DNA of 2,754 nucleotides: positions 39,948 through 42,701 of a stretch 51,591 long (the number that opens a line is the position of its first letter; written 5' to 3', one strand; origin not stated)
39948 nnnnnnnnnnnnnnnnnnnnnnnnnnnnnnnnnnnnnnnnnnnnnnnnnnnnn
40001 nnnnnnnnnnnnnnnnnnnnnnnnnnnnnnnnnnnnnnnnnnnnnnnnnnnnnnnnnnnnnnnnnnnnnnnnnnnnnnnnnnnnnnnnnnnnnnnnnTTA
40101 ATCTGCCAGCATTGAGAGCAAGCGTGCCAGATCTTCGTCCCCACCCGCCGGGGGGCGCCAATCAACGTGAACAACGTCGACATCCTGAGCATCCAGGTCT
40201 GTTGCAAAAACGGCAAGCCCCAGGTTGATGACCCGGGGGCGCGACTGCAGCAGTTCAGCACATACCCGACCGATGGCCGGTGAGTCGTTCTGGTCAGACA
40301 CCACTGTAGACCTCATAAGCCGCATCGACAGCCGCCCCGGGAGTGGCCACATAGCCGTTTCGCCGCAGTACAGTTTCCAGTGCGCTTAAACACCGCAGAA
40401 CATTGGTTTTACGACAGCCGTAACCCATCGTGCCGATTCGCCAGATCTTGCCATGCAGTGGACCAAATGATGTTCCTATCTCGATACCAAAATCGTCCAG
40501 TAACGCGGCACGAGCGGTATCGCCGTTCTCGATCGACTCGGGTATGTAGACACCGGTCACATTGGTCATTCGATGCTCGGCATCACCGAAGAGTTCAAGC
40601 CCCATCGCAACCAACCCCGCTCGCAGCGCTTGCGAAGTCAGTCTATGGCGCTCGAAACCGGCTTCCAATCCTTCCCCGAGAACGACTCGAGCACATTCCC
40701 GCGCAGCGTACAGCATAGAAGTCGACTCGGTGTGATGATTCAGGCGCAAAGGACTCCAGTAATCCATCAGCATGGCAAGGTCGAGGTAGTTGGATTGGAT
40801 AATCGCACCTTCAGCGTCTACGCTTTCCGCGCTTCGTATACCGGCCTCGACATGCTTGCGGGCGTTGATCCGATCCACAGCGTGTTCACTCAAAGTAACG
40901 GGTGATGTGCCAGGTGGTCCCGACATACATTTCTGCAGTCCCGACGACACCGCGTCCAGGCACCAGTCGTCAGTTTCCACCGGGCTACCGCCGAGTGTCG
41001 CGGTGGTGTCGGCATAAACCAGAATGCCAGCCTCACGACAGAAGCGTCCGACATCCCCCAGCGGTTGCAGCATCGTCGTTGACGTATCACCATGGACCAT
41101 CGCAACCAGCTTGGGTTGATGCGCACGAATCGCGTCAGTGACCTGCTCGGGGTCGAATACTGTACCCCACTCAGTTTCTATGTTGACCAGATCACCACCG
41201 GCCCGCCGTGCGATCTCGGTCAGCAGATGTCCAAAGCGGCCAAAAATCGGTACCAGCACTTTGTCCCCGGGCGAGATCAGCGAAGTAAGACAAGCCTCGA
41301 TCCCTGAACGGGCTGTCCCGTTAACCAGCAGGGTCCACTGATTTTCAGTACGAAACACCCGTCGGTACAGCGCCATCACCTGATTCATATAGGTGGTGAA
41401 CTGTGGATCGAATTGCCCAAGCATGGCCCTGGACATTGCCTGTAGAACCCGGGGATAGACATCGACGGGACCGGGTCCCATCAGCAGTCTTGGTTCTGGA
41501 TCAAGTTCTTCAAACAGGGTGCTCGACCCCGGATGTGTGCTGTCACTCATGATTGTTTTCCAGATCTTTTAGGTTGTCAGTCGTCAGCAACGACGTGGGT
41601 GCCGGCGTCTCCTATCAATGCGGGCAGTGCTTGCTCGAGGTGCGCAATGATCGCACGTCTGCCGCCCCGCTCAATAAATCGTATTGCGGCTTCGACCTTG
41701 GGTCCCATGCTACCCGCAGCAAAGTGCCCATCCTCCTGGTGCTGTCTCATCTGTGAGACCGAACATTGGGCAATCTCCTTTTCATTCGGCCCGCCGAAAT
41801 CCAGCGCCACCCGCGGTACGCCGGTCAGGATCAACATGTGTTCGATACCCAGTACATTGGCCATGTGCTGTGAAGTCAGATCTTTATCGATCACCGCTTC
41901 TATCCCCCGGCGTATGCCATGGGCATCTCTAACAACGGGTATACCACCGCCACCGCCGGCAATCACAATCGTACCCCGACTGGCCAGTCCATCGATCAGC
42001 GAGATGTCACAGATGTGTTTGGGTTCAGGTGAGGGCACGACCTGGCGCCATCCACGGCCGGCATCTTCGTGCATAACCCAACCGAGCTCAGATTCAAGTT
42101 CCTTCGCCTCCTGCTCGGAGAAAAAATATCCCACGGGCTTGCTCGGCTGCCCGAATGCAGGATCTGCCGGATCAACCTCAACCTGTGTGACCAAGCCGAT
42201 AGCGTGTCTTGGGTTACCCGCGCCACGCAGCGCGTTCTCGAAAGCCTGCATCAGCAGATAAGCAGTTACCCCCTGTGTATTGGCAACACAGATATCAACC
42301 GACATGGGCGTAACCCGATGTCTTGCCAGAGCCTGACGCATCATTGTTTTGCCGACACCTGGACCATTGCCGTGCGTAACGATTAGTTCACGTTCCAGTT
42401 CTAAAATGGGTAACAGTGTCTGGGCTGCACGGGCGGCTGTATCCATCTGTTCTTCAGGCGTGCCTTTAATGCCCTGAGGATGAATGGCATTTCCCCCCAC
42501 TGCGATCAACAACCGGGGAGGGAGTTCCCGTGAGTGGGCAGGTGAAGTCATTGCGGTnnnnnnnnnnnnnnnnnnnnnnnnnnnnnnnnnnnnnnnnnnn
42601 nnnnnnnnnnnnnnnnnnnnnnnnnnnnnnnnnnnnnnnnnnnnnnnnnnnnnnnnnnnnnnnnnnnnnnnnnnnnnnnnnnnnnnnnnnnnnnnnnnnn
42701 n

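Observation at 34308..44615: Ten-gene translationally coupled operon pairing two unrelated carbamoyltransferase systems with one carbamate kinase: candidate phosphorolytic, ATP-yielding, urea-free allantoate pathway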

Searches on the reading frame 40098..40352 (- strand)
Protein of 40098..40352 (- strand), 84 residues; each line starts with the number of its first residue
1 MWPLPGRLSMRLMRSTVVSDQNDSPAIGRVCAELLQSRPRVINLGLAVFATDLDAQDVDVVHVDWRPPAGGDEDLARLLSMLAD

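Call 5: search_protein_families(library=pfam, proteins=[window:40098-40352:-], max_evalue=0.01)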
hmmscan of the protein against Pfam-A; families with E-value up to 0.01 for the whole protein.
window:40098-40352:- (84 aa): 0 families

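Call 6: search_protein_families(library=ncbifam, proteins=[window:40098-40352:-], max_evalue=0.01)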
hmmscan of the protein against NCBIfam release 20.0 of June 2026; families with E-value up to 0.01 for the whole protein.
window:40098-40352:- (84 aa): 1 family
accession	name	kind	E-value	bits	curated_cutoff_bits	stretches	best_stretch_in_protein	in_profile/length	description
NF004760.0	PRK06091.1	subfamily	1.8e-12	46.6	433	1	17-82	497-554/555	acyl-CoA synthetase FdrA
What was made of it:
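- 40098..40352 (-): Detached C-terminal tail of FdrA/AllF. The conserved core is about 53 aa; the likely start is GTG 40301/40304. Matches NF004760 positions 497-554, E = 1.8e-12 (call 6).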

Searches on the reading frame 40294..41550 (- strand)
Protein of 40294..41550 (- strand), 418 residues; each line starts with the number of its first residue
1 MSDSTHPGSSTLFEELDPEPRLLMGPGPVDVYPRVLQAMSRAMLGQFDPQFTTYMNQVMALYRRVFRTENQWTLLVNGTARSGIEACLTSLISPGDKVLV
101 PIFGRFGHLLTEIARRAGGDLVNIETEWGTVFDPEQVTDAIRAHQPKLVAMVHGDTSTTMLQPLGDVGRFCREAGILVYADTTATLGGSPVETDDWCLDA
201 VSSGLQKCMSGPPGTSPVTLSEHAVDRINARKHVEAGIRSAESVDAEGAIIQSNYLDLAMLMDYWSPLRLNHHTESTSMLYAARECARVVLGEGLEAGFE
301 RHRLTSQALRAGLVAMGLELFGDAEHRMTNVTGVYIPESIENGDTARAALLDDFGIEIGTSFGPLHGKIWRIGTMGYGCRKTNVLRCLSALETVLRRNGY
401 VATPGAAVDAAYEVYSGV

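Call 5: search_protein_families(library=pfam, proteins=[window:40294-41550:-], max_evalue=0.01)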
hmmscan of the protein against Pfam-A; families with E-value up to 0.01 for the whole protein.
window:40294-41550:- (418 aa): 1 family
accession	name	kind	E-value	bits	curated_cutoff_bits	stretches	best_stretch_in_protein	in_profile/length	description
PF00266.25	Aminotran_5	-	4.7e-20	72.3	21.5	1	43-358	33-335/371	Aminotransferase class-V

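Call 6: search_protein_families(library=ncbifam, proteins=[window:40294-41550:-], max_evalue=0.01)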
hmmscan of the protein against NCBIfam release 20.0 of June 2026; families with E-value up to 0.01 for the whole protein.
window:40294-41550:- (418 aa): 20 families
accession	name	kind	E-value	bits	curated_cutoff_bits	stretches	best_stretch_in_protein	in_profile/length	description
NF046070.1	PyrdoxPyrvTramin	equivalog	2.6e-56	191.1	600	1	19-398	4-367/369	pyridoxamine--pyruvate transaminase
NF045640.1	AspGlyoxATaseBhcA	equivalog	1.1e-42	146.4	650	1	26-416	10-385/395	L-aspartate--glyoxylate aminotransferase BhcA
TIGR03301.1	PhnW-AepZ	equivalog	3.4e-39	135.2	360.8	1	22-392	1-352/355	2-aminoethylphosphonate aminotransferase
TIGR02326.1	transamin_PhnW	equivalog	1e-25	90.6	400.8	1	21-339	4-306/363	2-aminoethylphosphonate--pyruvate transaminase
NF010006.0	PRK13479.1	equivalog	1.2e-25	90.4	296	1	21-233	6-219/369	2-aminoethylphosphonate--pyruvate transaminase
TIGR01977.1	am_tr_V_EF2568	hypoth_equivalog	7.4e-09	35.1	377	1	64-223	55-215/376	cysteine desulfurase family protein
TIGR04343.1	egtE_PLP_lyase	equivalog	4.1e-07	29.1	400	1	93-220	93-215/370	ergothioneine biosynthesis PLP-dependent enzyme EgtE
TIGR02006.1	IscS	equivalog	8.2e-07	28.4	643.2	1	121-238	119-237/402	IscS subfamily cysteine desulfurase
NF002806.0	PRK02948.1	subfamily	1.9e-06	27.1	304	1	120-220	114-212/381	IscS subfamily cysteine desulfurase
NF010611.0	PRK14012.1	equivalog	3.9e-06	26.1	548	1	118-233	120-233/406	IscS subfamily cysteine desulfurase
TIGR03403.1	nifS_epsilon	equivalog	7.1e-06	25.1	587.7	1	131-215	127-209/382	NifS family cysteine desulfurase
NF006810.0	PRK09331.1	subfamily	1.5e-05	24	301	1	76-214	86-229/397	Sep-tRNA:Cys-tRNA synthetase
NF040779.1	Sec_lyase_SclA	exception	5e-05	22.4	525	1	65-230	55-221/378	selenocysteine lyase SclA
TIGR03235.1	DNA_S_dndA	equivalog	5.1e-05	22.7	480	1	127-215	121-207/353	cysteine desulfurase DndA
TIGR03402.1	FeS_nifS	equivalog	0.00014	20.8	530.75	1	125-214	117-204/379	cysteine desulfurase NifS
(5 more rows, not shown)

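Call 16: search_solved_structures(query=window:40294-41550:-, max_evalue=1e-10)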
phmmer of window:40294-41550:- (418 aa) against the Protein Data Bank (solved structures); distinct sequences matched with E-value up to 1e-10: 33.
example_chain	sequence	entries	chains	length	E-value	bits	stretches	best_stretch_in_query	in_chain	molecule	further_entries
3nnk_A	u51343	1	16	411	3.7e-163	546.5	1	11-415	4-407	Ureidoglycine-glyoxylate aminotransferase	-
3isl_A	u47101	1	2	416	7.1e-132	443.5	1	19-416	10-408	Purine catabolism protein pucG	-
1vjo_A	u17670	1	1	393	5.4e-82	279.2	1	13-396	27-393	alanine--glyoxylate aminotransferase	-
2ch1_A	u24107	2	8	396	1.2e-65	225.3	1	17-377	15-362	3-HYDROXYKYNURENINE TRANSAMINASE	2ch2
2huf_A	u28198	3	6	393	8.7e-63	215.9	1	12-392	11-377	Alanine glyoxylate aminotransferase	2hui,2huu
6mfb_A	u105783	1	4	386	8.5e-58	199.5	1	12-382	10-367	Serine--pyruvate aminotransferase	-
4cbs_A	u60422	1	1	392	7.6e-57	196.3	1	12-396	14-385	SERINE--PYRUVATE AMINOTRANSFERASE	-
4cbr_A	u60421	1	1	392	2.5e-56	194.6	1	12-396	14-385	SERINE--PYRUVATE AMINOTRANSFERASE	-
4kxk_A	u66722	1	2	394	4.2e-56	193.9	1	12-396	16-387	Serine--pyruvate aminotransferase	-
5f9s_A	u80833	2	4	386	4.6e-56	193.8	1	12-396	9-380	Serine--pyruvate aminotransferase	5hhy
4kyo_A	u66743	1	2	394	4.7e-56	193.7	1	12-396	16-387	Serine-pyruvate aminotransferase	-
1h0c_A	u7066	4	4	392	4.8e-56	193.7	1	12-396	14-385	SERINE--GLYOXYLATE AMINOTRANSFERASE | Serine--pyruvate aminotransferase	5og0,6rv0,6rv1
3r9a_A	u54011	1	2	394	4.9e-56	193.7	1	12-396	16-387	Serine--pyruvate aminotransferase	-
7ns7_A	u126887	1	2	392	5.6e-56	193.5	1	13-396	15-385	L-alanine:glyoxylate aminotransferase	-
2yob_A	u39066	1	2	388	7.8e-56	193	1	12-395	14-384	SERINE--PYRUVATE AMINOTRANSFERASE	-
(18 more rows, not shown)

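Call 77: search_solved_structures(query=window:40294-41550:-, max_evalue=1e-100, show_alignments=2)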
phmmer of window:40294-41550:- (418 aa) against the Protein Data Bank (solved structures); distinct sequences matched with E-value up to 1e-100: 2.
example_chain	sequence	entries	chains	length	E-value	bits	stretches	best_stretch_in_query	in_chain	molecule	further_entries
3nnk_A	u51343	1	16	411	3.7e-163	546.5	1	11-415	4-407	Ureidoglycine-glyoxylate aminotransferase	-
3isl_A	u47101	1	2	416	7.1e-132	443.5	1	19-416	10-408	Purine catabolism protein pucG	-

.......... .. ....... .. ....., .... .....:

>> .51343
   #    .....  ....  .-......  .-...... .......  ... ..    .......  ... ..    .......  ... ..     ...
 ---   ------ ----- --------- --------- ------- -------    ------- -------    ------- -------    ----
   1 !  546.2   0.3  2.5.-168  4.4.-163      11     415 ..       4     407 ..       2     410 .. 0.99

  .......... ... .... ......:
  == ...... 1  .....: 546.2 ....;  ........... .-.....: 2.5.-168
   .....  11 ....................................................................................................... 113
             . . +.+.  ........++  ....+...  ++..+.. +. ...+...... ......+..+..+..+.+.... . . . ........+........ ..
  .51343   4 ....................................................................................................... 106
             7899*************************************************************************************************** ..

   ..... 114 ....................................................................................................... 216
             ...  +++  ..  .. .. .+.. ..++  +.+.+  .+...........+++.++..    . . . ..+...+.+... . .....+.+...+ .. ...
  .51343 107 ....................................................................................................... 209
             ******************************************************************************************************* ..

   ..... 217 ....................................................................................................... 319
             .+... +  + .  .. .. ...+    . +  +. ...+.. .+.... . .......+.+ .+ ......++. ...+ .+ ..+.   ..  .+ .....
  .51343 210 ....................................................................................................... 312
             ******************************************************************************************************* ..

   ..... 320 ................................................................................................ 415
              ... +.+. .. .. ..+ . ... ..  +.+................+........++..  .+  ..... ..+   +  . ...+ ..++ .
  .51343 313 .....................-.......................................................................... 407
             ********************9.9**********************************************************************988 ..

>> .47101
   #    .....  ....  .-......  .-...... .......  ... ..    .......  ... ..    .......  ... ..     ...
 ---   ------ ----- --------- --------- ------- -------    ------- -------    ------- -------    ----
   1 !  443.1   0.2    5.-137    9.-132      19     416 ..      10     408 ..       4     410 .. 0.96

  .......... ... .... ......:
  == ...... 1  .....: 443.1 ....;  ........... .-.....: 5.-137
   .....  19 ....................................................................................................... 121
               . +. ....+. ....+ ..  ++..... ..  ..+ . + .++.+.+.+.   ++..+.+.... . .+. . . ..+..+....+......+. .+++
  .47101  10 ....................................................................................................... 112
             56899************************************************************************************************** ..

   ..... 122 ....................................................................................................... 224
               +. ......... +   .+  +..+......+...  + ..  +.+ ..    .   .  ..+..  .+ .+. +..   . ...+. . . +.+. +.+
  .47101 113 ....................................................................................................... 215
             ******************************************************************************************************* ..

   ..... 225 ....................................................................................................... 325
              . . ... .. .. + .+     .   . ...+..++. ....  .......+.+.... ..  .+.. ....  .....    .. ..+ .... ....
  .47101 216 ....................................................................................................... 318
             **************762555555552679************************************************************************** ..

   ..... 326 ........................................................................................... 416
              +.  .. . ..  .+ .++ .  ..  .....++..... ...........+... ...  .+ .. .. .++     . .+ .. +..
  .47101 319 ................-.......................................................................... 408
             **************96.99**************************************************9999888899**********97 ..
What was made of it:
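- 40294..41550 (-): (S)-ureidoglycine-glyoxylate aminotransferase (HpxJ/PucG orthologue, 418 aa). Reaction: ureidoglycine + glyoxylate -> oxalurate + glycine. The PLP-lysine motif GLQKC is conserved (calls 16, 77).
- On (S)-ureidoglycine-glyoxylate aminotransferase (HpxJ/PucG): The GLQKC motif aligns with GMQKC / GTQKC (calls 16, 77).
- Aminotransferase: 546 and 443 bits to the two characterised UGXTs (calls 16, 77).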

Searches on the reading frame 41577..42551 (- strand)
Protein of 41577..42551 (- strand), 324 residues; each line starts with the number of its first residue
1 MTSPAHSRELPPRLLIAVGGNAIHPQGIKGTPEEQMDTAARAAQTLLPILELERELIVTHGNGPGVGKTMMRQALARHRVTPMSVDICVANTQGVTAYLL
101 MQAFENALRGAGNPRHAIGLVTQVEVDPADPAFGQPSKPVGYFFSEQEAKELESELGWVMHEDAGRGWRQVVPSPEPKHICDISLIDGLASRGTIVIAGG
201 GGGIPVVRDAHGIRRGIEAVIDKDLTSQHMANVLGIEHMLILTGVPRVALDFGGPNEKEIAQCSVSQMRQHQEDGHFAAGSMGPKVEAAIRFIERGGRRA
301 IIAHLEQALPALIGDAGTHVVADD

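Call 5: search_protein_families(library=pfam, proteins=[window:41577-42551:-], max_evalue=0.01)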
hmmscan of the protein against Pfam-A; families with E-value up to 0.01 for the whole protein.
window:41577-42551:- (324 aa): 1 family
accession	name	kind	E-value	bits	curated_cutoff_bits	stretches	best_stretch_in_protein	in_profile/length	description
PF00696.33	AA_kinase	-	2.4e-19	70.4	24.9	1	13-303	2-233/234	Amino acid kinase family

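Call 6: search_protein_families(library=ncbifam, proteins=[window:41577-42551:-], max_evalue=0.01)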
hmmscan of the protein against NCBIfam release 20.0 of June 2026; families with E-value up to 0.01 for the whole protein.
window:41577-42551:- (324 aa): 6 families
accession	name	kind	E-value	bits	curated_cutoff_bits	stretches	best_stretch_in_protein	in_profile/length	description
TIGR00746.1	arcC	equivalog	5.1e-100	334.5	358.25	1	13-321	2-308/309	carbamate kinase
NF009007.0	PRK12352.1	subfamily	3.6e-93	311.9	266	1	13-321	4-314/316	carbamate kinase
NF009008.0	PRK12354.1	subfamily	2.3e-88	296.3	361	1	13-322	2-300/308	carbamate kinase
NF006926.0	PRK09411.1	equivalog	5.6e-61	206.3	416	1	14-320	4-295/297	carbamate kinase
TIGR00761.1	argB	equivalog_domain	5.3e-08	32.7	151.3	1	220-302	153-231/231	acetylglutamate kinase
NF010659.0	PRK14058.1-1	equivalog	0.00023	20.4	223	1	202-320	150-266/267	[LysW]-aminoadipate kinase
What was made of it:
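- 41577..42551 (-): Carbamate kinase (324 aa). Reaction: carbamoyl-P + ADP -> ATP + NH3 + CO2. NF009007 312 bits, above the 266 cutoff; TIGR00746 334 bits (call 6).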
